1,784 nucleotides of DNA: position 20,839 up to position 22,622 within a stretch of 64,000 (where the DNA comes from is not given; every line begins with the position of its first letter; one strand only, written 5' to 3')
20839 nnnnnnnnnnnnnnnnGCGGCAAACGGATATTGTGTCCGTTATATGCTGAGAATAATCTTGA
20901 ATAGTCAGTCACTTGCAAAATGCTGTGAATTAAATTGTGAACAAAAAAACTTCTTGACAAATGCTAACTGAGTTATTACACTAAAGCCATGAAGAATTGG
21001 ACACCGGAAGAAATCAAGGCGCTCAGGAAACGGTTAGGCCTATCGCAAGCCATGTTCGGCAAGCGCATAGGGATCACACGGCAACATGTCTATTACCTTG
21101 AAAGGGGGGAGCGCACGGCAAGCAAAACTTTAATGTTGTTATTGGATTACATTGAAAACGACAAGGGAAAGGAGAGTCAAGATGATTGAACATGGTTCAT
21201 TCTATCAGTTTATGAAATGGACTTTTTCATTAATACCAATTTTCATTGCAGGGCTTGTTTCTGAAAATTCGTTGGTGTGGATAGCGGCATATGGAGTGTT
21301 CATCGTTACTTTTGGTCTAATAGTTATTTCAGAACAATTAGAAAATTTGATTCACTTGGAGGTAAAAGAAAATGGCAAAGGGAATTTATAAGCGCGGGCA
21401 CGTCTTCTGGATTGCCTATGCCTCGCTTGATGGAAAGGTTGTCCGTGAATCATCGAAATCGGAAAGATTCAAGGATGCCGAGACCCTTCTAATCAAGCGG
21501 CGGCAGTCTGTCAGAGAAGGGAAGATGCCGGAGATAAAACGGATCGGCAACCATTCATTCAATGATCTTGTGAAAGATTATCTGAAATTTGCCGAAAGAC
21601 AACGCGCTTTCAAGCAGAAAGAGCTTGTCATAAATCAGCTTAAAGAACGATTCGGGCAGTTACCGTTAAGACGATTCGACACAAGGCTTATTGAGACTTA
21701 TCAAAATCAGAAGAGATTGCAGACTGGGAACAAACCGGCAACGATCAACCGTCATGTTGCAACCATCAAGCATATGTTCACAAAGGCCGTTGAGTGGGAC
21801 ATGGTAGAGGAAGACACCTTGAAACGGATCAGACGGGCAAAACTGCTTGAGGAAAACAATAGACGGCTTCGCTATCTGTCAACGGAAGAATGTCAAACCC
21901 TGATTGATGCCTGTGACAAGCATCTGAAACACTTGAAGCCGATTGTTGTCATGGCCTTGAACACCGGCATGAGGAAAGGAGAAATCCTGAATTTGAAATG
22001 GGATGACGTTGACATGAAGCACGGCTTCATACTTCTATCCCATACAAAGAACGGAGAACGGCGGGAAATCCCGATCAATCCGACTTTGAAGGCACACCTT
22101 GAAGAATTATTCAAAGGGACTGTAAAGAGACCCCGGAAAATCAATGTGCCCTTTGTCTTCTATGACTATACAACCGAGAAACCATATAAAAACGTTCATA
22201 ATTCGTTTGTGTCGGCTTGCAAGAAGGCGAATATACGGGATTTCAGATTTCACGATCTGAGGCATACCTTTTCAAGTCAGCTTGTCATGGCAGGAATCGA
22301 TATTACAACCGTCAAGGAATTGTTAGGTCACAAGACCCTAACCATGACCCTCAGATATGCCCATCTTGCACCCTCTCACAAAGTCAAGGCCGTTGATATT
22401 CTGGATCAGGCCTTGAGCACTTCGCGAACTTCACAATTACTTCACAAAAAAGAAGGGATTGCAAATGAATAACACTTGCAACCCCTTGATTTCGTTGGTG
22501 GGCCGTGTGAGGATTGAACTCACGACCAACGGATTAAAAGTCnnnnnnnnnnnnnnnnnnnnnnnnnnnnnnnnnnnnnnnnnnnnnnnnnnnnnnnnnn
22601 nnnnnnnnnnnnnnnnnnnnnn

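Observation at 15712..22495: Island B: compact, intact, single-strand element with primase, DUF3987, terS-like, Xis, XRE and Int but no virion genes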

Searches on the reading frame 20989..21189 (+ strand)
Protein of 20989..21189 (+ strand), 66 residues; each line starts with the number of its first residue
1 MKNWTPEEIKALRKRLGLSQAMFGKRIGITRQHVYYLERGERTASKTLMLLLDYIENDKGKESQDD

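Call 4: search_protein_families(library=pfam, max_evalue=0.1, proteins=[window:20989-21189:+])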
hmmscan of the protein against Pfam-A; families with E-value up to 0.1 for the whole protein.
window:20989-21189:+ (66 aa): 5 families
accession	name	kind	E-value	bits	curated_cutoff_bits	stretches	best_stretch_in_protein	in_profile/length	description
PF01381.28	HTH_3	-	2.1e-11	44.1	23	1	9-51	1-43/55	Helix-turn-helix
PF13560.12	HTH_31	-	6.8e-08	33.2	27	1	8-47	5-45/64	Helix-turn-helix domain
PF22495.2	HTH_92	-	0.0029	17.3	27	1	10-31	1-22/45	RsaL-like HTH domain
PF12844.13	HTH_19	-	0.009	16.3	30.2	1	8-42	3-37/64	Helix-turn-helix domain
PF15731.11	MqsA_antitoxin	-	0.019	15.5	30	1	5-56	70-121/131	Antitoxin component of bacterial toxin-antitoxin system, MqsA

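Call 5: search_protein_families(library=phrogs, max_evalue=0.01, proteins=[window:20989-21189:+])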
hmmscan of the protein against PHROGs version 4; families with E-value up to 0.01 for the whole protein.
window:20989-21189:+ (66 aa): 14 families
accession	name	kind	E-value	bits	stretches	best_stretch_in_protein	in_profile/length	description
phrog_2104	-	unknown function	2.5e-09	38.3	1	4-58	39-93/103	-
phrog_8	-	transcription regulation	6.7e-08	33.3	1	7-54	79-127/346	transcriptional regulator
phrog_1373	-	transcription regulation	8.5e-07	30.1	1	7-45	66-104/166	transcriptional regulator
phrog_14076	-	transcription regulation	2.9e-06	28.7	1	4-51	13-64/86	transcriptional regulator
phrog_3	-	transcription regulation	4.8e-06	27.6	1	2-55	86-137/430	transcriptional repressor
phrog_2439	-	transcription regulation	7.1e-06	26.1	1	3-48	6-51/367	transcriptional regulator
phrog_7241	-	transcription regulation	0.00043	21.3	1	8-48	65-105/122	transcriptional regulator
phrog_25567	-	unknown function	0.00051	20.9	1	7-56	54-102/115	-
phrog_4779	-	transcription regulation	0.00061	21.3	1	5-56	3-57/98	transcriptional regulator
phrog_6831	-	transcription regulation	0.00086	20.2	1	1-42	1-43/68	transcriptional regulator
phrog_5823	-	transcription regulation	0.0018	18.5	1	7-49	9-51/404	transcriptional regulator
phrog_7950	-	transcription regulation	0.002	19.1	1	4-49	7-52/68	transcriptional repressor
phrog_955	-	DNA, RNA and nucleotide metabolism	0.0022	18.7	1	7-49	27-69/142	HTH DNA binding protein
phrog_17513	-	transcription regulation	0.0023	19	1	2-44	7-49/118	transcriptional regulator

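Call 65: search_protein_families(library=padloc, max_evalue=0.01, proteins=[window:20989-21189:+])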
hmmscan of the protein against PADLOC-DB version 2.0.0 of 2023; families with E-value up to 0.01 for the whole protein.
window:20989-21189:+ (66 aa): 8 families
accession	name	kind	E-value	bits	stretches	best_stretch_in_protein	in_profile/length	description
PDLC02926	HTH_VI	-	5.3e-06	24.6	1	8-49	5-46/92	-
PDLC03952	RmrA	-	1.3e-05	22.2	1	4-50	22-68/395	-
PDLC03665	Control_protein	-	0.00021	19.5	1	7-45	11-50/77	control protein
PDLC04142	capH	-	0.00023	20.2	1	2-44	4-45/103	capH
PDLC03947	RmrA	-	0.0011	15.9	1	3-50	10-57/383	-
PDLC03949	RmrA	-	0.0018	15.2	1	5-48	3-47/363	-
PDLC03312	MTase_II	-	0.0038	12.9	1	1-46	56-102/1344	Type II methyltransferase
PDLC03953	RmrA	-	0.0099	13.1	1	5-47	6-48/373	-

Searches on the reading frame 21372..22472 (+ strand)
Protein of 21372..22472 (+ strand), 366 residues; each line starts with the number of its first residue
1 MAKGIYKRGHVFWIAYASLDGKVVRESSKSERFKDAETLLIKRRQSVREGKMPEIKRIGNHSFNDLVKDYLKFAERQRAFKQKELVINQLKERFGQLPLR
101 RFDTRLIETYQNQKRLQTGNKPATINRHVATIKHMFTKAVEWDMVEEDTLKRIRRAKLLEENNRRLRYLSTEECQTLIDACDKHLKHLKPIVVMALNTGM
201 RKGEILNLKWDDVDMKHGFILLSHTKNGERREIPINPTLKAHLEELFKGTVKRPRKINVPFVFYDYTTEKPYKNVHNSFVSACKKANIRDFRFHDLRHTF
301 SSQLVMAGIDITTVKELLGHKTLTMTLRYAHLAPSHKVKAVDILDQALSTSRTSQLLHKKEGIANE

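Call 4: search_protein_families(library=pfam, max_evalue=0.1, proteins=[window:21372-22472:+])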
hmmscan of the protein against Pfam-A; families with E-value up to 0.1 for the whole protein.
window:21372-22472:+ (366 aa): 4 families
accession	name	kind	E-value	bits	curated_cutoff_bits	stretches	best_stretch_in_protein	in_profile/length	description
PF00589.27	Phage_integrase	-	4.3e-35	121.5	27.1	1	168-335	2-171/172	Phage integrase family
PF24624.1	Int_N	-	2.3e-05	25.5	27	1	63-155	5-98/100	Phage integrase, N-terminal domain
PF13102.12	Phage_int_SAM_5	-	0.00077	20.2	22.3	1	63-150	2-93/98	Phage integrase SAM-like domain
PF14261.11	DUF4351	-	0.054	14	25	0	78-99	4-25/59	Domain of unknown function (DUF4351)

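Call 5: search_protein_families(library=phrogs, max_evalue=0.01, proteins=[window:21372-22472:+])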
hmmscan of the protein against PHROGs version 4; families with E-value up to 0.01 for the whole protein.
window:21372-22472:+ (366 aa): 11 families
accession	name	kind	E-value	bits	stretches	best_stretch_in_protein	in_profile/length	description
phrog_1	-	integration and excision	2.8e-69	236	1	5-356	116-459/611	integrase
phrog_216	-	integration and excision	6.5e-43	147.9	1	113-349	5-241/301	integrase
phrog_35951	-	unknown function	4.8e-16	60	1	278-353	8-83/97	-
phrog_37709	-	unknown function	1e-13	52.3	1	123-217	19-106/116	-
phrog_7685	-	integration and excision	5.3e-12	46.8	1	231-346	129-237/240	integrase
phrog_7244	-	integration and excision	8.3e-11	42.6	1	78-241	94-249/263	integrase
phrog_22184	-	unknown function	3.5e-09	37.6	1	27-229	35-250/254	-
phrog_7269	-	integration and excision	8.9e-09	36.2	1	290-340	27-77/89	integrase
phrog_25190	-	integration and excision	1.3e-06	29.7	1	274-334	30-91/109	integrase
phrog_23271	-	unknown function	0.00016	22.5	1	294-330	12-48/67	-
phrog_34557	-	integration and excision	0.0029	18.4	1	293-332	127-166/183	integrase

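Call 12: search_protein_families(library=ncbifam, max_evalue=0.01, proteins=[window:21372-22472:+])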
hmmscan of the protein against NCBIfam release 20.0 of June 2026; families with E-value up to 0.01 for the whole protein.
window:21372-22472:+ (366 aa): 12 families
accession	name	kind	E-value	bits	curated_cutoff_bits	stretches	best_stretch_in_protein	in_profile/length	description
NF040815.2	recomb_XerA_Arch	equivalog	3.5e-31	108.7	220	1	82-334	19-256/263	site-specific tyrosine recombinase/integron integrase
TIGR02224.1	recomb_XerC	equivalog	1.7e-25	90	335.15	1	91-338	33-283/295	tyrosine recombinase XerC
TIGR02225.1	recomb_XerD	equivalog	8e-23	81.2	329.6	1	100-335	39-277/290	site-specific tyrosine recombinase XerD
NF001399.0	PRK00283.1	subfamily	3.5e-22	79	279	1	98-336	47-287/300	tyrosine recombinase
TIGR02249.1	integrase_gron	subfamily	1.8e-16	60.4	265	2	279-344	246-312/315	integron integrase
NF003462.0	PRK05084.1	equivalog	2.4e-16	59.4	267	1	191-345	200-357/360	tyrosine recombinase XerS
NF002331.0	PRK01287.1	subfamily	6.6e-12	45.1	371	1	167-336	140-316/365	site-specific tyrosine recombinase XerC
NF011946.0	PRK15417.1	equivalog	7.1e-11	41.9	435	1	277-340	259-323/337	integron integrase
NF007371.0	PRK09871.1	subfamily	1.9e-10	40.6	222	1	165-330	3-172/198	tyrosine-type DNA invertase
NF007370.0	PRK09870.1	subfamily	2.7e-06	27.1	221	1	162-331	6-178/200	tyrosine-type DNA invertase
NF002685.0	PRK02436.1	equivalog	4.1e-05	23.5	178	1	191-327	117-241/245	site-specific tyrosine recombinase XerD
NF047926.1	integrase_GmtZ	equivalog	0.00016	19.8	600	1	275-353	412-491/784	gamma-mobile-trio integrase GmtZ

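Call 58: list_cluster_members(proteins=[P0001, P0038, window:21372-22472:+, window:1983-3323:-])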
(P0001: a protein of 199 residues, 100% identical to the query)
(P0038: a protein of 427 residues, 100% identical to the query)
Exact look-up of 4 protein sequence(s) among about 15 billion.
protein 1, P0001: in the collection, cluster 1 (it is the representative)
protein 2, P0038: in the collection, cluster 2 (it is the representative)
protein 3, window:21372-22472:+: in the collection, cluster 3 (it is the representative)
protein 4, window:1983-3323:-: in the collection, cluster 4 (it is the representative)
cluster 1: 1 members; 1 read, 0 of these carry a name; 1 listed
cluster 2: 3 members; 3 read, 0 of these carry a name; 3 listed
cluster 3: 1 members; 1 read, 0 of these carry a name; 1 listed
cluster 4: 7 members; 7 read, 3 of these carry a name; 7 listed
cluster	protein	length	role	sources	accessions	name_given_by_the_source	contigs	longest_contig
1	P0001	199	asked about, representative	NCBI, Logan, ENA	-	-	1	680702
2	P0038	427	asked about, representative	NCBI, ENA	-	-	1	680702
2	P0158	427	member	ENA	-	-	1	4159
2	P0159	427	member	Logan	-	-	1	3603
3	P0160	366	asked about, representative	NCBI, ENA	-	-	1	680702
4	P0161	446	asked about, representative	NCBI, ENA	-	-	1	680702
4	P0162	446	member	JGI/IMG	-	ATP-dependent RNA helicase RhlE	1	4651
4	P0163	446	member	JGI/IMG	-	ATP-dependent RNA helicase RhlE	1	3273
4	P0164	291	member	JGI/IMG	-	ATP-dependent RNA helicase RhlE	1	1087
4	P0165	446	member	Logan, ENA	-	-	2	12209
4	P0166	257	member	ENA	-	-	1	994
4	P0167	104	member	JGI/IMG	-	-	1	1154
